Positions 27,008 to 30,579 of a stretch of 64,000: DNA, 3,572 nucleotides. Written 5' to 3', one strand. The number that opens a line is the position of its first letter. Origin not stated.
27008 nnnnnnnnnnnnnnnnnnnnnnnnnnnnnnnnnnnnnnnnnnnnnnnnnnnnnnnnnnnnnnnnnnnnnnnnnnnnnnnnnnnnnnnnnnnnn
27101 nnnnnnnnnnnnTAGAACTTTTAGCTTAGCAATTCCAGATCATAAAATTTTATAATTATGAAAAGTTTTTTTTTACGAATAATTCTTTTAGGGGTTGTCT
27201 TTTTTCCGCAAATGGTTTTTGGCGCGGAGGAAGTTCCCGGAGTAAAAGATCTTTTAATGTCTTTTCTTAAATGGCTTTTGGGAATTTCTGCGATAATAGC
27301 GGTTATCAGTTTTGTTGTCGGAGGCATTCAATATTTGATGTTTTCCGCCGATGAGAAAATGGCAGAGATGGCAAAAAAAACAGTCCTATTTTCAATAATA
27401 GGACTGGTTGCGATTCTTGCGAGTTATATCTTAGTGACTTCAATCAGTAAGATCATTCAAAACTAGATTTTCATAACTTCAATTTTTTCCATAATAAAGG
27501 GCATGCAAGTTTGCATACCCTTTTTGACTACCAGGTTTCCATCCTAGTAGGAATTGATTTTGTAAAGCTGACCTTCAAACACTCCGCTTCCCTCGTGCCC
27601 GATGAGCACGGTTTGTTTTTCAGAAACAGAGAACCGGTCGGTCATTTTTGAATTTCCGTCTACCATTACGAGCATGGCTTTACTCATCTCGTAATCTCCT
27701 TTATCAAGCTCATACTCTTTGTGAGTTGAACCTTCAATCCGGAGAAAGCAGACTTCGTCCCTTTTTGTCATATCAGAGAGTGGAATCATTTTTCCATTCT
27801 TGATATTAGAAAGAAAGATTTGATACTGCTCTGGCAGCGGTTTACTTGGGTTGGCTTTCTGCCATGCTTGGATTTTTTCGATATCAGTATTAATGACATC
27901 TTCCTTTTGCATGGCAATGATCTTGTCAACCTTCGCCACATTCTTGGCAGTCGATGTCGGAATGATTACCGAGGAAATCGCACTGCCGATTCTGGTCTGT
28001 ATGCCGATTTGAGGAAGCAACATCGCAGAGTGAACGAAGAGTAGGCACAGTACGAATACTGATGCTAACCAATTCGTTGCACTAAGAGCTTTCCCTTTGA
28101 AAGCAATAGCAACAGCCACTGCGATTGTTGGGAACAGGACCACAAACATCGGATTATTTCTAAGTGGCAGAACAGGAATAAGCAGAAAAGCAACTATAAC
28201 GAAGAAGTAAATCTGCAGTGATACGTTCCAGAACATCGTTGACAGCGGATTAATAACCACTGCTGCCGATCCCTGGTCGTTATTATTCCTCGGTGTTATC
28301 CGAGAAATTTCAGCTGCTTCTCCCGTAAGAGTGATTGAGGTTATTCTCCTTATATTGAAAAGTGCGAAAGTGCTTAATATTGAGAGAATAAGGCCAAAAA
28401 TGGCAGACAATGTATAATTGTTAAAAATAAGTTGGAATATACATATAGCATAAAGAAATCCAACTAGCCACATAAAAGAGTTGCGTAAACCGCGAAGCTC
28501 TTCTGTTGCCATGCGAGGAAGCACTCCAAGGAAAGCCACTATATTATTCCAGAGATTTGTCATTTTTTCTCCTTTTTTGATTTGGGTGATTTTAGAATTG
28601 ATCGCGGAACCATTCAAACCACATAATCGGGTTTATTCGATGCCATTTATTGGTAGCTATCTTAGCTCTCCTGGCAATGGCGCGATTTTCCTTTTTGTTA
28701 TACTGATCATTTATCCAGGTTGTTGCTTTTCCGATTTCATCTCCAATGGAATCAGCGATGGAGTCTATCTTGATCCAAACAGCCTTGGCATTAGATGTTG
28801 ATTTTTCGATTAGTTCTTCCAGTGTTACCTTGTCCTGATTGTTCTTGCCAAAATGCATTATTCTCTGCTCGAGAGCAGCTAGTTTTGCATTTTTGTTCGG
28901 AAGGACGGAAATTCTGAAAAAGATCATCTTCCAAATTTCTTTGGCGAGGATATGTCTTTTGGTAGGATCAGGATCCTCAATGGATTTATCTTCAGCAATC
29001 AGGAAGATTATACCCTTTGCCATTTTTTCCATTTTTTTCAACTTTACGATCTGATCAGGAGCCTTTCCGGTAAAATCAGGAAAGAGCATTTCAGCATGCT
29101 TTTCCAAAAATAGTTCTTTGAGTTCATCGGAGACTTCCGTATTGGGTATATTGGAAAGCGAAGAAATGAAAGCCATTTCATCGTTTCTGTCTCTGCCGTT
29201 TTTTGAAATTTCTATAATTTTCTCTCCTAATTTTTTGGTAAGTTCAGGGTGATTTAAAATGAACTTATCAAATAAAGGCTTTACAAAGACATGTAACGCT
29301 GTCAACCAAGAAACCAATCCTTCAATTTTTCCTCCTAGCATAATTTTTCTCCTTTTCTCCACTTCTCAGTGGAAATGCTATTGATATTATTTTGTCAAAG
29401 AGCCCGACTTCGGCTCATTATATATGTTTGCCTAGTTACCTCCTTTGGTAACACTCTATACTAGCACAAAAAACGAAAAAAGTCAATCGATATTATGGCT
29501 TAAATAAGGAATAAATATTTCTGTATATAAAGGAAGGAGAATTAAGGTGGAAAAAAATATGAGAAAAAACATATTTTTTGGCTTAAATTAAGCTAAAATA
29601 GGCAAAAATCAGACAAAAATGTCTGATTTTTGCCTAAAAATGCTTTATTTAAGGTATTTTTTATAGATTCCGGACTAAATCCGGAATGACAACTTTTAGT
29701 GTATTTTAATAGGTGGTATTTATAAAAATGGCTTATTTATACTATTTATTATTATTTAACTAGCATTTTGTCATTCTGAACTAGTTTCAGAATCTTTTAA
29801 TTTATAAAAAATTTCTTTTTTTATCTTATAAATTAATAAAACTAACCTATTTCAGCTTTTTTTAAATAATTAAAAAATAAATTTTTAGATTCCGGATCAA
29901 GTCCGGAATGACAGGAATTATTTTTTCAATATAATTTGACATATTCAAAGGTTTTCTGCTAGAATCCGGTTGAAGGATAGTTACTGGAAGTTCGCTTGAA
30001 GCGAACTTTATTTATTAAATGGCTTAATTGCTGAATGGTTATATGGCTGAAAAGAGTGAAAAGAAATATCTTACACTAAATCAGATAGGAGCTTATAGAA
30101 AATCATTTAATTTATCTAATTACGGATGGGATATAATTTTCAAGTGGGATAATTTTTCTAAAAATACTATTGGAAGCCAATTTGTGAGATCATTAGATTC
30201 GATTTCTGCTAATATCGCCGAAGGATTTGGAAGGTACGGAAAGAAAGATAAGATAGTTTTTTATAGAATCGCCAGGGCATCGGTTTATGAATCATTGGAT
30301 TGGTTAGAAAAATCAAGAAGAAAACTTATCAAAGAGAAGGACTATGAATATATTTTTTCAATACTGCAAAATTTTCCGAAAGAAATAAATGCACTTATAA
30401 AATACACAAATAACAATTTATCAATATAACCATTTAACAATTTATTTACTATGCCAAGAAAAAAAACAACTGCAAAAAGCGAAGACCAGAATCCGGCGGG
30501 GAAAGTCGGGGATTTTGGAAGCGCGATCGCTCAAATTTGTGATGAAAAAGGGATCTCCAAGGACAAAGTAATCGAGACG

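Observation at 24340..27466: Tandem array of five secreted paralogs sharing a C-terminal two-helix VirB2/TrbC-like pilin module with highly divergent N-terminal regions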

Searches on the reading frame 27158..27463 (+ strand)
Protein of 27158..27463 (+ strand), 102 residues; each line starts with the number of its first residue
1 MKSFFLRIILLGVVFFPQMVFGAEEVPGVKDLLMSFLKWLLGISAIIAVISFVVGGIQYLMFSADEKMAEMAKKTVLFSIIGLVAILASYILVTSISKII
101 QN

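Call 3: search_protein_families(library=pfam, proteins=[window:27158-27463:+], max_evalue=1)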
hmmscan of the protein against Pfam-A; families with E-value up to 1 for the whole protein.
window:27158-27463:+ (102 aa): 6 families
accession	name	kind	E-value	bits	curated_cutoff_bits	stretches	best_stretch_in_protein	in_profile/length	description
PF18895.5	T4SS_pilin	-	1.1e-10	41.8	26.6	1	29-94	5-69/71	Type IV secretion system pilin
PF01554.23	MatE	-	4.3e-06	27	24.9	1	21-91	60-130/161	MatE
PF02322.20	Cyt_bd_oxida_II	-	0.0036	17.2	35.6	1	6-94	123-209/302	Cytochrome bd terminal oxidase subunit II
PF11446.13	DUF2897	-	0.021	15.1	25.2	1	46-75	9-38/54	Protein of unknown function (DUF2897)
PF05101.18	VirB3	-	0.024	15.4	23.9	1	17-72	12-67/84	Type IV secretory pathway, VirB3-like protein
PF11460.13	DUF3007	-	0.78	10.4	25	1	46-92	8-55/96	Protein of unknown function (DUF3007)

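Call 4: search_protein_families(library=ncbifam, proteins=[window:27158-27463:+], max_evalue=1)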
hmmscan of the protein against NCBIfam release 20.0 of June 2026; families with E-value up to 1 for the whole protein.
window:27158-27463:+ (102 aa): 6 families
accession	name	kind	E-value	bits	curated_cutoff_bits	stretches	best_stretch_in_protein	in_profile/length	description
NF045849.1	ICE_MMCAP2_0565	equivalog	8.1e-09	35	40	1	29-100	9-80/80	Mbov_0395 family pilin-like conjugal transfer protein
NF005247.0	PRK06758.1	equivalog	0.016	15.4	233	1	49-93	41-81/128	hypothetical protein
NF006152.0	PRK08296.1-4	equivalog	0.091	11.1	723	1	34-85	206-256/609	hypothetical protein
NF007887.0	PRK10591.2-1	equivalog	0.18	12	144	1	67-96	11-40/101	hypothetical protein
NF046000.1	MAG1210_fam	subfamily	0.25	9.9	275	1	42-101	66-125/550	MAG1210 family protein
NF041560.1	T6SS_Burk_ExIF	subfamily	0.27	10.9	90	1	28-96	120-184/234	putative type VI secretion system effector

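Call 11: find_homologous_proteins(query=window:27158-27463:+)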
Query window:27158-27463:+ (102 aa): 2 proteins with E <= 0.001 among 19 candidates.
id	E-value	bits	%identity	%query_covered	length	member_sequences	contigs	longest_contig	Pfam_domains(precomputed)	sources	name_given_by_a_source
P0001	5.2e-51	188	96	100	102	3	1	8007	PF18895.6,PF01554.24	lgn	-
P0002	7.9e-36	140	67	100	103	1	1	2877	PF18895.6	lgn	-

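Call 54: predict_structure(alignment_id=A1)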
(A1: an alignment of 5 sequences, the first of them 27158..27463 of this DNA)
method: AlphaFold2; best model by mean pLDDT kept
length: 102 residues; sequences in the alignment: 5
mean_pLDDT: 76.4   pTM: 0.55
mean pLDDT of the five models: 76.4, 75.3, 73.9, 71.3, 70.8
residues with pLDDT >= 90: 16; 70-90: 53; 50-70: 30; < 50: 3
segments of 3 or more residues with pLDDT < 50: none
pLDDT, mean of each block of 10 residues (from residue 1): 56 56 59 78 87 90 87 91 88 76 57
secondary structure, 60 per line:
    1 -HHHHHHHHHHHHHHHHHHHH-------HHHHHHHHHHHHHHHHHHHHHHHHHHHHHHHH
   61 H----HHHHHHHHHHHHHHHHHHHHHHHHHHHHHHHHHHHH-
elements in order: H2-21 H29-61 H66-101

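Call 56: fold_search(model_id=the predicted structure, library=pdb)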
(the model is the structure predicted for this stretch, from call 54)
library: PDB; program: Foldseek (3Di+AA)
matches with E <= 10: 236; with E <= 0.001: 0
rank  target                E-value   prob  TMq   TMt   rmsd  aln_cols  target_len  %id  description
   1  2y3d_A                1.0e+00  0.66  0.46  0.43   6.0        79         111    9  Zn-bound form of Cupriavidus metallidurans CH34 CnrXs (released 2011-03-30)
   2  3tul_B                1.2e+00  0.41  0.48  0.39   8.1       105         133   11  Crystal structure of N-terminal region of Type III Secretion Major Translocator SipB (residues 82-226) (released 2012-02-15)
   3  9vub_A                1.5e+00  0.80  0.65  0.18  13.0        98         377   10  channel C complex with 3 (released 2026-03-11)
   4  9vub_C                1.6e+00  0.77  0.65  0.18  13.0        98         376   10  channel C complex with 3 (released 2026-03-11)
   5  8tt3_H                1.6e+00  0.63  0.42  0.20   2.5        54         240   15  S. thermodepolymerans KpsM-KpsE in Glycolipid 2 state with rigid body fitted KpsT (released 2024-04-17)
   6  8vc9_E                1.6e+00  0.44  0.44  0.15  17.3        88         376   10  Hybrid response regulator LvrB from Leptospira / phosphorylated REC form (released 2024-12-18)
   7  5ie9_C                1.6e+00  0.25  0.37  0.39  12.4        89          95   16  Crystal structure of the Bacillus-conserved MazG protein, a nucleotide pyrophosphohydrolase (released 2016-03-30)
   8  1ijp_MODEL_1_A        1.9e+00  0.63  0.46  0.57   2.4        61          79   21  Solution Structure of Ala20Pro/Pro64Ala substituted subunit c of Escherichia coli ATP synthase (released 2002-03-27)
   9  6bz3_A                1.9e+00  0.57  0.56  0.47   5.9        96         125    9  Complex structure of FAK FAT domain and DCC P3 motif (released 2018-04-04)
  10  7w7z                  1.9e+00  0.54  0.53  0.39   6.0        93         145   10  Crystal Structure of human Focal Adhesion Targeting (FAT) domain of the Focal Adhesion Kinase (released 2022-12-21)
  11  8ftm_B                1.9e+00  0.47  0.53  0.09   7.5        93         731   12  Setx-ssRNA-ADP-SO4 complex (released 2023-10-25)
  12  1k04                  2.0e+00  0.54  0.54  0.40   6.0        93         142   10  Crystal Structure of the Focal Adhesion Targeting Domain of Focal Adhesion Kinase (released 2002-01-30)
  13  9a65_B                2.1e+00  0.57  0.64  0.11  18.9       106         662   17  Integrative model of YVAQ-MCPB by crosslinking MS and deep learning (released 2024-09-18)
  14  5ie9_A                2.1e+00  0.23  0.38  0.40  12.4        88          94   16  Crystal structure of the Bacillus-conserved MazG protein, a nucleotide pyrophosphohydrolase (released 2016-03-30)
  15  3q84_H                2.3e+00  0.69  0.53  0.21   2.1        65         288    9  Crystal structure of human PACSIN 1 F-BAR domain (released 2012-02-22)
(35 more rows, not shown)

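Call 81: search_dna_similar(query=window:27158-27463:+, collection=plasmids, mode=protein, max_evalue=0.01, max_rows=15)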
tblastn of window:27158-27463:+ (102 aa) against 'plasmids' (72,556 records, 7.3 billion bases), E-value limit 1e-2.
No match.

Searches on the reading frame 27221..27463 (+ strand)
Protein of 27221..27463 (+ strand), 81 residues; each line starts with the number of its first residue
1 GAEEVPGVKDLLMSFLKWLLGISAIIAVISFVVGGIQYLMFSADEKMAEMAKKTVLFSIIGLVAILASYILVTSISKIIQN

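Call 67: search_protein_families(library=ncbifam, alignment_id=A5, max_evalue=0.01)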
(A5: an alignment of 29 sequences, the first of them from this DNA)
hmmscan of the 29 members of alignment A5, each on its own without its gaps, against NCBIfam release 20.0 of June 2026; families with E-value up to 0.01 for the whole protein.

A. member 1, seq(81 aa): 2 families
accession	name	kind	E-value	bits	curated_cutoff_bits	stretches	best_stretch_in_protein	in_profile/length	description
NF045849.1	ICE_MMCAP2_0565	equivalog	9.8e-09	34.8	40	1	8-79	9-80/80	Mbov_0395 family pilin-like conjugal transfer protein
NF005247.0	PRK06758.1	equivalog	0.0098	16.1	233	0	28-72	41-81/128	hypothetical protein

B. families by the number of members that match (of 29 scanned): 12 families
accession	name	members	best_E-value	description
NF045849.1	ICE_MMCAP2_0565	25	3.1e-13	Mbov_0395 family pilin-like conjugal transfer protein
NF045890.1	conj_pls20_p028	2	0.00071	pLS20_p028 family conjugation system transmembrane protein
NF006974.0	PRK09444.1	1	0.00026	Re/Si-specific NAD(P)(+) transhydrogenase subunit beta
NF040513.1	antiport_TyrP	1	0.0015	tyrosine-tyramine antiporter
NF052597.1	FILTED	1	0.0024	FILTED domain-containing surface protein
NF053641.1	Mfer763_fam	1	0.0036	Mfer763 family protein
NF040696.1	isopcys_mtase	1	0.0067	protein-S-isoprenylcysteine O-methyltransferase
NF047566.1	SE1626_fam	1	0.0069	SE1626 family protein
TIGR00776.1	RhaT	1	0.0081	RhaT/GlcU family sugar-proton symporter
NF003001.0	PRK03784.1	1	0.0083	vitamin B12 ABC transporter permease BtuC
NF040945.1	CCC_membrane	1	0.009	CCC motif membrane protein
NF005247.0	PRK06758.1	1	0.0098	hypothetical protein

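Call 68: search_protein_families(library=pfam, alignment_id=A5, max_evalue=0.01)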
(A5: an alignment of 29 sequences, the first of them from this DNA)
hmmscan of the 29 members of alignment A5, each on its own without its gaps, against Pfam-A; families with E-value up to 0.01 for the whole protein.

A. member 1, seq(81 aa): 2 families
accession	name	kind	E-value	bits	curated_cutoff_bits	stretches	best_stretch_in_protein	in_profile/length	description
PF18895.5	T4SS_pilin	-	4.5e-11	43.1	26.6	1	8-73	5-69/71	Type IV secretion system pilin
PF01554.23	MatE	-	5.7e-06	26.6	24.9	1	1-70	61-130/161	MatE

B. families by the number of members that match (of 29 scanned): 20 families
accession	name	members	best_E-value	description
PF18895.5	T4SS_pilin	29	1e-15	Type IV secretion system pilin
PF04956.18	TrbC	11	9.3e-08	TrbC/VIRB2 pilin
PF02322.20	Cyt_bd_oxida_II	7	0.0001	Cytochrome bd terminal oxidase subunit II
PF19607.4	DUF6112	5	0.0002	Family of unknown function (DUF6112)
PF01554.23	MatE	2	5.7e-06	MatE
PF04746.17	DUF575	2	0.0033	Protein of unknown function (DUF575)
PF13572.11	DUF4134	1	0.00045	Domain of unknown function (DUF4134)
PF13515.12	FUSC_2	1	0.00061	Fusaric acid resistance protein-like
PF10717.14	ODV-E18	1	0.00074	Occlusion-derived virus envelope protein ODV-E18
PF13105.11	DUF3959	1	0.00077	Protein of unknown function (DUF3959)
PF01699.29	Na_Ca_ex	1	0.0013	Sodium/calcium exchanger protein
PF05545.16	FixQ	1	0.0014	Cbb3-type cytochrome oxidase component FixQ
PF07843.16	DUF1634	1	0.0028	Protein of unknown function (DUF1634)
PF04148.18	Erv26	1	0.003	Transmembrane adaptor Erv26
PF07331.16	TctB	1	0.0036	Tripartite tricarboxylate transporter TctB family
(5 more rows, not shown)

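Call 69: search_solved_structures(query=A5, max_evalue=10)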
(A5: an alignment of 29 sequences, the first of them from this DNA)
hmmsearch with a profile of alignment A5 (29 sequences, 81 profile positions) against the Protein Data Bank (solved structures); distinct sequences matched with E-value up to 10: 26.
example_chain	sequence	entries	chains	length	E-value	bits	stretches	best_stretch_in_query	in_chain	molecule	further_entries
9l76_C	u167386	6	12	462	0.0035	20.5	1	24-71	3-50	NAD(P) transhydrogenase subunit beta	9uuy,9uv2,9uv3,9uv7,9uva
3wwa_A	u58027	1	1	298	0.0043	20.2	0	34-52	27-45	Pizza7H protein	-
6rej_A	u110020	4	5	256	0.0094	19.1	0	34-52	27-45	Pizza6-SH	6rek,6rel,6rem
3ww9_A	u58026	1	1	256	0.0097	19.1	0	34-52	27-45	pizza6 protein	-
6qsd_A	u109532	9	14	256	0.011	18.9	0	34-52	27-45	Pizza6S | Pizza6-S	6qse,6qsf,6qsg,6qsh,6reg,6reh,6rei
6f0t_A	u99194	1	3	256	0.011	18.9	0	34-52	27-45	Pizza6-SFW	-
6ren_A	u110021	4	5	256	0.022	18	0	34-52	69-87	3fPizza6-SH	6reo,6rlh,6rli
3j2w_E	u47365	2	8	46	0.11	15.7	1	5-38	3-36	Glycoprotein E1 | E1 envelope glycoprotein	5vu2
7jro_c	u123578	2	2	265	0.59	13.3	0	22-42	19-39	COX3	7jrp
8fbi_A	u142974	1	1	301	0.69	13.1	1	27-58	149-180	KWOCA_39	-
9lp2_A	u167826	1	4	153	0.83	12.9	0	39-65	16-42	dAID23.4L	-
4utq_A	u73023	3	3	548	0.85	12.9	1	8-52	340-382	MEMBRANE PROTEIN INSERTASE YIDC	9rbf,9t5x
3wvf_A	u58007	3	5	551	0.85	12.8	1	8-52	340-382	Membrane protein insertase YidC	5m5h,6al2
5mg3_C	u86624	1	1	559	0.87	12.8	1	8-52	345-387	Membrane protein insertase YidC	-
6kmx_aB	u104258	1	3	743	0.96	12.7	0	22-41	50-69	Photosystem I P700 chlorophyll a apoprotein A2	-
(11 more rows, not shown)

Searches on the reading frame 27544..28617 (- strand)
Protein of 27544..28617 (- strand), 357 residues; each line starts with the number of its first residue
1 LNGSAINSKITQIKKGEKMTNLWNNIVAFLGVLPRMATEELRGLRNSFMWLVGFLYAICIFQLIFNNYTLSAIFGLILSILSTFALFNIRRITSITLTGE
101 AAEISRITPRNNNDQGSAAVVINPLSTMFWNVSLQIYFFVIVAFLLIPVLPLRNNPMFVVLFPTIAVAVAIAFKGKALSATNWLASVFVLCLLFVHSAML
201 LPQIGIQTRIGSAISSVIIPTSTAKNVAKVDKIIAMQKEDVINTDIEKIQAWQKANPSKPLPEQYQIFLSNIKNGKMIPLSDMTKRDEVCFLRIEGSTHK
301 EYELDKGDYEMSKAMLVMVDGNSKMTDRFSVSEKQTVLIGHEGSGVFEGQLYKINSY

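Call 3: search_protein_families(library=pfam, proteins=[window:27544-28617:-], max_evalue=1)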
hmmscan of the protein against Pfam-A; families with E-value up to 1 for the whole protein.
window:27544-28617:- (357 aa): 0 families

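Call 4: search_protein_families(library=ncbifam, proteins=[window:27544-28617:-], max_evalue=1)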
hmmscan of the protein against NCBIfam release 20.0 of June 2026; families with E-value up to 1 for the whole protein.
window:27544-28617:- (357 aa): 0 families

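Call 73: find_homologous_proteins(query=window:27547-28563:-, max_evalue=0.001)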
Query window:27547-28563:- (339 aa): 2 proteins with E <= 0.001 among 2322 candidates.
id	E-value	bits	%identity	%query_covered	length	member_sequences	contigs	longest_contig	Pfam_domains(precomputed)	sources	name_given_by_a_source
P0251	2.3e-202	689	92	100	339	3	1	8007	-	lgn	-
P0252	2.2e-62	229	39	97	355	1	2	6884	-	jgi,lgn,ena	-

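Call 75: find_encoding_contigs(protein=P0252, flank=10000, max_places=2)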
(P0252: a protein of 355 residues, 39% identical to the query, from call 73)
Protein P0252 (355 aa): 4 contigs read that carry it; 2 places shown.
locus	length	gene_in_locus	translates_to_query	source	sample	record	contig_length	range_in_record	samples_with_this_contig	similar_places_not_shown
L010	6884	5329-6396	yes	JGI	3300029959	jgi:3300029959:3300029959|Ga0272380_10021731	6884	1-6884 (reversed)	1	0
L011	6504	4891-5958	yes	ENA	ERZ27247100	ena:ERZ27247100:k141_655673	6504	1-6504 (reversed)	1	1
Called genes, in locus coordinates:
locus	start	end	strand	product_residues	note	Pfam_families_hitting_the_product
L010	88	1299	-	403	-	PF05697:Trigger_N, PF00254:FKBP_C, PF05698:Trigger_C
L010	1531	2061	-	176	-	PF00719:Pyrophosphatase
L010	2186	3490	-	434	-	PF08529:NusA_N, PF00575:S1, PF13184:KH_NusA_1st, PF26594:KH_NusA_2nd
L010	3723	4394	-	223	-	-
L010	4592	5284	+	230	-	-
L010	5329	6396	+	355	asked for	-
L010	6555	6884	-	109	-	?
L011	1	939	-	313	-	?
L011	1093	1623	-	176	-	PF00719:Pyrophosphatase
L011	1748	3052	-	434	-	PF08529:NusA_N, PF00575:S1, PF13184:KH_NusA_1st, PF26594:KH_NusA_2nd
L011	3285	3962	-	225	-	-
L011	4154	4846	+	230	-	-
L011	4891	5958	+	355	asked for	-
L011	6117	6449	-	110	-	PF04956:TrbC (faint), PF18895:T4SS_pilin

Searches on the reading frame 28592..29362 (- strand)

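Call 3: search_protein_families(library=pfam, proteins=[window:28592-29362:-], max_evalue=1)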
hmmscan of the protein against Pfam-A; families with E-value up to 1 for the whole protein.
window:28592-29362:- (256 aa): 2 families
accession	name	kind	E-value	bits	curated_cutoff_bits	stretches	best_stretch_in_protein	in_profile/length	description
PF09497.15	Med12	-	0.019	15.9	25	1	154-197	21-61/63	Transcription mediator complex subunit Med12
PF18882.5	DUF5647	-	0.086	13.1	27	1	30-47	12-29/79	Family of unknown function (DUF5647)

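Call 4: search_protein_families(library=ncbifam, proteins=[window:28592-29362:-], max_evalue=1)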
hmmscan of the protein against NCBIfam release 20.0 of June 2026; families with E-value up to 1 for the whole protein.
window:28592-29362:- (256 aa): 2 families
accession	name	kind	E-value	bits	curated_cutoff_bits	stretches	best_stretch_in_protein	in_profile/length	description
NF009712.0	PRK13241.1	equivalog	0.042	13.8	123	1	36-98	30-90/100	urease subunit gamma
TIGR01380.1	glut_syn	equivalog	0.19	10.7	299.05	1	41-116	103-180/312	glutathione synthase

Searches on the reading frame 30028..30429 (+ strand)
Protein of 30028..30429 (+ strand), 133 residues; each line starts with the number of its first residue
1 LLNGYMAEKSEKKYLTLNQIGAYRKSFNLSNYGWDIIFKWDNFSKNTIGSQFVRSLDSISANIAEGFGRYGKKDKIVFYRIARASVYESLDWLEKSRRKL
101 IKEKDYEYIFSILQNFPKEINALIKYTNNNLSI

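Call 9: search_protein_families(library=pfam, proteins=[window:30028-30429:+], max_evalue=0.001)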
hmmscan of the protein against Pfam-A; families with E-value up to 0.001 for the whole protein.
window:30028-30429:+ (133 aa): 1 family
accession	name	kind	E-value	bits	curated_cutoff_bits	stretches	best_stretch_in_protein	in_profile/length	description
PF05635.17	23S_rRNA_IVP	-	1.7e-18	67.2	33.8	1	21-121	4-105/106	23S rRNA-intervening sequence protein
